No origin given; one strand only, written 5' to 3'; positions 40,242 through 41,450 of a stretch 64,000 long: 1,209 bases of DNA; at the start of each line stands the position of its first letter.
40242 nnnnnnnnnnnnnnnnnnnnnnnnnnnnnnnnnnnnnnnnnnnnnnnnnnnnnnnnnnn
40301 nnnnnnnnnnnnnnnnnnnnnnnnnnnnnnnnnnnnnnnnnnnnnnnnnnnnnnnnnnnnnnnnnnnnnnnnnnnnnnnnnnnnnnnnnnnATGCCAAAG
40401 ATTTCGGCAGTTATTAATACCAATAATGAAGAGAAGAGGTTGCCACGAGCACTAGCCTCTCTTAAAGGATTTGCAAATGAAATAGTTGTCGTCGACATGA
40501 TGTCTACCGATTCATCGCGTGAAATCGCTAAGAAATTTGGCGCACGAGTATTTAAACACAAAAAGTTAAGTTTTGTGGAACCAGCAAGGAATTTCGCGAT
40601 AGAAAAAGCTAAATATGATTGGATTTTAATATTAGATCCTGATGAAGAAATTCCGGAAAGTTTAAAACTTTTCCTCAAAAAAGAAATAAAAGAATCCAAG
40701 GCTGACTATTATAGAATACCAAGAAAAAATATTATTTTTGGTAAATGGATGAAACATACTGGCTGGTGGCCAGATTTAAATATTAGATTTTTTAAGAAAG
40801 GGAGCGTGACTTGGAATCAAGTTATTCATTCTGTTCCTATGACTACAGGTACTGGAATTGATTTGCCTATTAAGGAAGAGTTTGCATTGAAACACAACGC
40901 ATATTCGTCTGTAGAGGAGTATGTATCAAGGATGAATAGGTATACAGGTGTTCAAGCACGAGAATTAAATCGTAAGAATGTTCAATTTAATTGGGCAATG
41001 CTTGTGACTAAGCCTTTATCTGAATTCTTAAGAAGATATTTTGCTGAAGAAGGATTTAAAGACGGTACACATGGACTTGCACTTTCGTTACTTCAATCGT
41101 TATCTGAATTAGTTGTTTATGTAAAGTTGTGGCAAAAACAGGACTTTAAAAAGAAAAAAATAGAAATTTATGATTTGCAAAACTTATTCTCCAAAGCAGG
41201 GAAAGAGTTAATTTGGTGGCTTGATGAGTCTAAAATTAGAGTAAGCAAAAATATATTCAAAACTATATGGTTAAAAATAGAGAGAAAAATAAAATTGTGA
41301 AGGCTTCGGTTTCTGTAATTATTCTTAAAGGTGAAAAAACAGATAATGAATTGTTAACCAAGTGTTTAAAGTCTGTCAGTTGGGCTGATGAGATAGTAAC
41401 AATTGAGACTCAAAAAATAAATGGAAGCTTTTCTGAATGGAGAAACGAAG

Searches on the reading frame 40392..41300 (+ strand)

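Call 7: search_protein_families(library=pfam, proteins=[window:40392-41300:+], max_evalue=0.01)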
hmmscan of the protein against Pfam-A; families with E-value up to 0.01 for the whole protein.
window:40392-41300:+ (302 aa): 2 families
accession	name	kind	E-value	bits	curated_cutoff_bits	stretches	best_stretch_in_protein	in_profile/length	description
PF00535.33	Glycos_transf_2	-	1.4e-18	67.8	23.3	1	5-146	1-150/168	Glycosyl transferase family 2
PF13704.12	Glyco_tranf_2_4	-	0.00014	22.8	27.5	1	12-85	2-82/98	Glycosyl transferase family 2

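Call 25: search_protein_families(library=ncbifam, proteins=[window:40392-41300:+], max_evalue=0.01)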
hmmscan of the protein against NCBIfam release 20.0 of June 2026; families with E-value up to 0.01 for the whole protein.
window:40392-41300:+ (302 aa): 12 families
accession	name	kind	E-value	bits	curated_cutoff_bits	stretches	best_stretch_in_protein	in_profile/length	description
TIGR04195.1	S_glycosyl_SunS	equivalog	6.3e-11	41.7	350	1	2-185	57-238/421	SunS family peptide S-glycosyltransferase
TIGR04283.1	glyco_like_mftF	equivalog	6.3e-10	39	182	1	4-107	1-107/221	TIGR04283 family arsenosugar biosynthesis glycosyltransferase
NF007482.0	PRK10073.1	equivalog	5.9e-06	25.5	423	1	2-90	6-101/334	glycosyltransferase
NF038302.1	EPS_HpsE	equivalog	9.3e-06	24.8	300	1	4-88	3-99/307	hormogonium polysaccharide biosynthesis glycosyltransferase HpsE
NF010496.0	PRK13915.1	equivalog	1.7e-05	24.1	262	1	3-58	32-93/307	glucosyl-3-phosphoglycerate synthase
TIGR04182.1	glyco_TIGR04182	equivalog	3.9e-05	23.2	325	1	4-85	2-83/293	S-layer glycoprotein N-glycosyltransferase AglJ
NF041875.1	EPS_EpsD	equivalog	0.00032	20.2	370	1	4-90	1-95/325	exopolysaccharide biosynthesis glycosyltransferase EpsD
NF050050.1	ProtGlycPglI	equivalog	0.00065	19.2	500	1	1-97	1-107/306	GalNAc(5)-diNAcBac-PP-undecaprenol beta-1,3-glucosyltransferase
NF047683.1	TeichurnBiosyTuaG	equivalog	0.002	17.8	400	1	2-87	6-99/252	teichuronic acid biosynthesis protein TuaG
NF038299.1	EPS_HpsN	equivalog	0.0027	16.7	425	1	2-91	1-98/317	hormogonium polysaccharide biosynthesis glycosyltransferase HpsN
NF041391.1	DPhHxTase_Halo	equivalog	0.0055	15.7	375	1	28-88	24-82/213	dolichyl-phosphate hexose transferase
TIGR03469.1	HpnB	hypoth_equivalog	0.0095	15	379.25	0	2-63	44-109/386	hopene-associated glycosyltransferase HpnB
